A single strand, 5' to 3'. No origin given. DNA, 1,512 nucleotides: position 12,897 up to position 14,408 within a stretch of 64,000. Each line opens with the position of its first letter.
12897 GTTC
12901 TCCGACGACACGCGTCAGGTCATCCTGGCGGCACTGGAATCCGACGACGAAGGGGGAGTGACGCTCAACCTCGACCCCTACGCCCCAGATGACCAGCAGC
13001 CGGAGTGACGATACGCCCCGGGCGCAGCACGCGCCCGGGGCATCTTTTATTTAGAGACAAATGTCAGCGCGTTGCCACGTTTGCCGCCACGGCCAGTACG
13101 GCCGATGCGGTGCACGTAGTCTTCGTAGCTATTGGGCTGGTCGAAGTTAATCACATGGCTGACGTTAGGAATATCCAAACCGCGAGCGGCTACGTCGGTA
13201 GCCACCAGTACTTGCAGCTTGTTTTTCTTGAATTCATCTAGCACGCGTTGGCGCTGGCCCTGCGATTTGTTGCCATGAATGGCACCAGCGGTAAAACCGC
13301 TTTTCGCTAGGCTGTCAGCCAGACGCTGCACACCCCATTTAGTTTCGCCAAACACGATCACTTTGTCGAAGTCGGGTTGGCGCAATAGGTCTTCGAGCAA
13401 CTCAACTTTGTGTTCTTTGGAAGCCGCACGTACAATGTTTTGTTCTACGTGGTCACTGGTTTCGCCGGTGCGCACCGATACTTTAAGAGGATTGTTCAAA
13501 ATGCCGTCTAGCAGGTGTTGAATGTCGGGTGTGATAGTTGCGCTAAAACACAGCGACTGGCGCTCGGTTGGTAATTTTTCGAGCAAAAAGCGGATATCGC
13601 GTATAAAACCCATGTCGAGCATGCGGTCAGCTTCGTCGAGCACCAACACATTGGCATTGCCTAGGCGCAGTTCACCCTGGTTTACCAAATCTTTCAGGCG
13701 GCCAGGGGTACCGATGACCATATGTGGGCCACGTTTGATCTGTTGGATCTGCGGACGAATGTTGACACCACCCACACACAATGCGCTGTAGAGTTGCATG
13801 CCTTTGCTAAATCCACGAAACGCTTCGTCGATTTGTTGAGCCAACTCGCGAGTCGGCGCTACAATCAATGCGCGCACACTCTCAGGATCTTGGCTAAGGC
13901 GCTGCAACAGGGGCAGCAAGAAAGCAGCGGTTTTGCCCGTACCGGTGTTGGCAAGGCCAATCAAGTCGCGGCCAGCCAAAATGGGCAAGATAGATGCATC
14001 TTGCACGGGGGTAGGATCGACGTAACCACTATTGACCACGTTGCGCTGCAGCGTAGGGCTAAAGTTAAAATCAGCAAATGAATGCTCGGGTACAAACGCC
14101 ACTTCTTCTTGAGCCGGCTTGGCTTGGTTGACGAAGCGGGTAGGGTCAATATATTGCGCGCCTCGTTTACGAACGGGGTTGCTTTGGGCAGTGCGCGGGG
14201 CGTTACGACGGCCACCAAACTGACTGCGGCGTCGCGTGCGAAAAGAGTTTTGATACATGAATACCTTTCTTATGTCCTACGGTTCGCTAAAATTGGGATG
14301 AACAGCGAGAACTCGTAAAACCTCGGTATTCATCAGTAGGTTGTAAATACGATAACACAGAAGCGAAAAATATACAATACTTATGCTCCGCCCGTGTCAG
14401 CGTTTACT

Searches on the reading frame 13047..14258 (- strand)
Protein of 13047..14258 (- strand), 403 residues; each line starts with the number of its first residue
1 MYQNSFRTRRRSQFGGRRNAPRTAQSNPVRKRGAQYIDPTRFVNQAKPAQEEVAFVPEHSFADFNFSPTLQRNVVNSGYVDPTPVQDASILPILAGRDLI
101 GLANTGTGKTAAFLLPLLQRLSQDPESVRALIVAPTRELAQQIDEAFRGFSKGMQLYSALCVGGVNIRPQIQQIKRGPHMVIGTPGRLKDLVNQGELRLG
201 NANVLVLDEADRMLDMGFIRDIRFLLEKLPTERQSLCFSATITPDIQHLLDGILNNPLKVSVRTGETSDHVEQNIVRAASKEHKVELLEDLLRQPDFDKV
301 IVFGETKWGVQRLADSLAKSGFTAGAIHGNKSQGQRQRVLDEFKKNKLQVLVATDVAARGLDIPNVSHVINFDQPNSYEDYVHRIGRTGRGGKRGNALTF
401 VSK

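Call 15: search_protein_families(library=pfam, proteins=[window:13047-14258:-], max_evalue=0.001)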
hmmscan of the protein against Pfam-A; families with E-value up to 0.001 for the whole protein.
window:13047-14258:- (403 aa): 5 families
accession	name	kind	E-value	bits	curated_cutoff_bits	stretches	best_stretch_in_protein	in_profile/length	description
PF00270.35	DEAD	-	5.4e-47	160.1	26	1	83-247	1-165/167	DEAD/DEAH box helicase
PF00271.37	Helicase_C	-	4.1e-33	114.4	23.5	1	284-392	2-110/110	Helicase conserved C-terminal domain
PF04851.21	ResIII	-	2.4e-09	37.7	22.5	1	104-242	31-162/164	Type III restriction enzyme, res subunit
PF16203.11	ERCC3_RAD25_C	-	8.8e-08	32.2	27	1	297-395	60-155/248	ERCC3/RAD25/XPB C-terminal helicase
PF13401.12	AAA_22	-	9.7e-05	23.1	27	1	104-250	13-130/130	AAA domain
